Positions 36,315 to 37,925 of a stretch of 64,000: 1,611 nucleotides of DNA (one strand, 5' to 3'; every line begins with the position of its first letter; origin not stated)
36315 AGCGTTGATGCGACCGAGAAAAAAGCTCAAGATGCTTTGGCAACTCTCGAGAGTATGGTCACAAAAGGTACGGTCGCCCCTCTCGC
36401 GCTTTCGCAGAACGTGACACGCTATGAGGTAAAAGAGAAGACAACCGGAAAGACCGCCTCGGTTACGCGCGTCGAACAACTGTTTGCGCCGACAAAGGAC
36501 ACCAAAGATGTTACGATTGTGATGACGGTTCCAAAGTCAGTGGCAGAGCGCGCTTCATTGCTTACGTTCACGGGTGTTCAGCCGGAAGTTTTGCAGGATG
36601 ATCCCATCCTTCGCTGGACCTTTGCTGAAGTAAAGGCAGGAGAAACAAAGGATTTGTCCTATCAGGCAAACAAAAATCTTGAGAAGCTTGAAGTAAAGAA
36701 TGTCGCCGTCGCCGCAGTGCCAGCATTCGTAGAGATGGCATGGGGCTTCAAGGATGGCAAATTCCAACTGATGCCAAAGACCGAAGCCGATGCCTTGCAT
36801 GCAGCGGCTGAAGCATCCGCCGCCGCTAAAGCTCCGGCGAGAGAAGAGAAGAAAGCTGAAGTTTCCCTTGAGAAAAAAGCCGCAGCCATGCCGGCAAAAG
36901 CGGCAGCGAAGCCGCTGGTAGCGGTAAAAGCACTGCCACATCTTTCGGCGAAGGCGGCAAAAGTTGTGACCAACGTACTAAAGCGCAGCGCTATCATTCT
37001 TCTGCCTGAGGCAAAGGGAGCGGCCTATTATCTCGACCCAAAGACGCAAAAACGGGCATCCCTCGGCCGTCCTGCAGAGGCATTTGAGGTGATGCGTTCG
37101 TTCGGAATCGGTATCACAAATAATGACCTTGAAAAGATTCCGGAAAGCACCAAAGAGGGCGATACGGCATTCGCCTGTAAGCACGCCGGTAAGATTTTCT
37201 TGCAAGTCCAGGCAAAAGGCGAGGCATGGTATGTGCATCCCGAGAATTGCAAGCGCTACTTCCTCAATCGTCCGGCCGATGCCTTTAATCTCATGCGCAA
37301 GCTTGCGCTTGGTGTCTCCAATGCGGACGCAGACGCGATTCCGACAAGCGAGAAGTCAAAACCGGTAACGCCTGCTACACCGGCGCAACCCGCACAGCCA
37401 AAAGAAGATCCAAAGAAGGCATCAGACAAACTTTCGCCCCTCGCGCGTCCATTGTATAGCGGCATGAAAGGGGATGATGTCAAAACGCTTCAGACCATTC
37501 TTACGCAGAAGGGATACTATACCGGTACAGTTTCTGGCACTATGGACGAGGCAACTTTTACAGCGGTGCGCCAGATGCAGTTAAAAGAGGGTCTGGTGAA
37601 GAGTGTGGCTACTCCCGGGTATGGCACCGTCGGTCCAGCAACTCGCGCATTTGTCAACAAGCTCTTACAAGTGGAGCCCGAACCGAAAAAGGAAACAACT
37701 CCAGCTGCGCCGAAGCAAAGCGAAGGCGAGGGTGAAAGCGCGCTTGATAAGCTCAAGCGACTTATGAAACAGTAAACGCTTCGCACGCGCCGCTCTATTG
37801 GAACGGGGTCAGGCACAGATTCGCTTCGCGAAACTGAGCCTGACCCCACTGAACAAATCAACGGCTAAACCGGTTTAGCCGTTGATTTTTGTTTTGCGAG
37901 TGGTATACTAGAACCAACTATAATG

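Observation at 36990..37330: Unassigned ~55-aa domain shared by the giant protein and the HtrA-like protease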

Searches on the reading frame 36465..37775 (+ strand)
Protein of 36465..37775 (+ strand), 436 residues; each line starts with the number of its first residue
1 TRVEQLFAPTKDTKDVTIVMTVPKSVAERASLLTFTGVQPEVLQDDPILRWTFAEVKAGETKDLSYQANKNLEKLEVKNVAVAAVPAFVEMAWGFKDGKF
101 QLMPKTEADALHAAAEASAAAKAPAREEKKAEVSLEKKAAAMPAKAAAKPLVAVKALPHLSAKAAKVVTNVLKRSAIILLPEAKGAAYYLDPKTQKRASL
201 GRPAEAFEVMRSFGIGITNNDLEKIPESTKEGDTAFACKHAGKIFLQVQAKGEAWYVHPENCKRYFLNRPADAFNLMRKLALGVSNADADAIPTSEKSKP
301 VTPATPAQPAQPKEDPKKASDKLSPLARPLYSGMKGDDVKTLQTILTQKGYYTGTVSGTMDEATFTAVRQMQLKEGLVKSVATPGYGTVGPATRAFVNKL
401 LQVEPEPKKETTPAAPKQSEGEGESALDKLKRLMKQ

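Call 5: search_protein_families(library=pfam, proteins=[window:36465-37775:+], max_evalue=1)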
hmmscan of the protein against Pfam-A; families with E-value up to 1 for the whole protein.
window:36465-37775:+ (436 aa): 3 families
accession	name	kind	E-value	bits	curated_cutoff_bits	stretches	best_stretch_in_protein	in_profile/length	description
PF01471.23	PG_binding_1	-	5.9e-10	39.6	23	1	336-379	2-45/57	Putative peptidoglycan binding domain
PF08823.16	PG_binding_2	-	0.018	15.7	21.1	1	334-370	13-49/74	Putative peptidoglycan binding domain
PF14202.11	TnpW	-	0.13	12.5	25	1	419-435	17-33/35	Transposon-encoded protein TnpW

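Call 6: search_protein_families(library=ncbifam, proteins=[window:36465-37775:+], max_evalue=1)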
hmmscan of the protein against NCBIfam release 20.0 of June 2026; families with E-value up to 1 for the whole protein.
window:36465-37775:+ (436 aa): 5 families
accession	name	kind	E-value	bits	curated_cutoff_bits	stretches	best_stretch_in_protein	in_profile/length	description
TIGR02869.1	spore_SleB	equivalog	1.1e-08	35.2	236.5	1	330-378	7-55/201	spore cortex-lytic enzyme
TIGR03979.1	His_Ser_Rich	equivalog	1.7e-07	31.4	121.65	1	292-379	94-174/190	His-Xaa-Ser repeat protein HxsA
NF052377.1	lmo1851_S41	exception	0.00019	20.3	725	1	327-380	381-434/468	lmo1851 family serine protease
NF004786.0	PRK06132.1-3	equivalog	0.00048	19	329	1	294-375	176-259/418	hypothetical protein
NF052335.1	PdgHdaseHSB129560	equivalog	0.068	12.5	500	1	325-394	194-258/330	peptidoglycan hydrolase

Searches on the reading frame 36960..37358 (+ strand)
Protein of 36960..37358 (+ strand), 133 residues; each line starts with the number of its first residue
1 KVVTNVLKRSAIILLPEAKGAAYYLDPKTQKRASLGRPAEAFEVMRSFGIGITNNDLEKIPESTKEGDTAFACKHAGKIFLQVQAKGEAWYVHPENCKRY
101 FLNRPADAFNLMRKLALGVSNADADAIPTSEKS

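Call 34: search_protein_families(library=phrogs, proteins=[window:36960-37358:+], max_evalue=1)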
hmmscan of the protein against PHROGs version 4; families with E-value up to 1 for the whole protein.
window:36960-37358:+ (133 aa): 1 family
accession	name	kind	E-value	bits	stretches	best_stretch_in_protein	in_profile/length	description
phrog_12883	-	unknown function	0.023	16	1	40-66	37-63/71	-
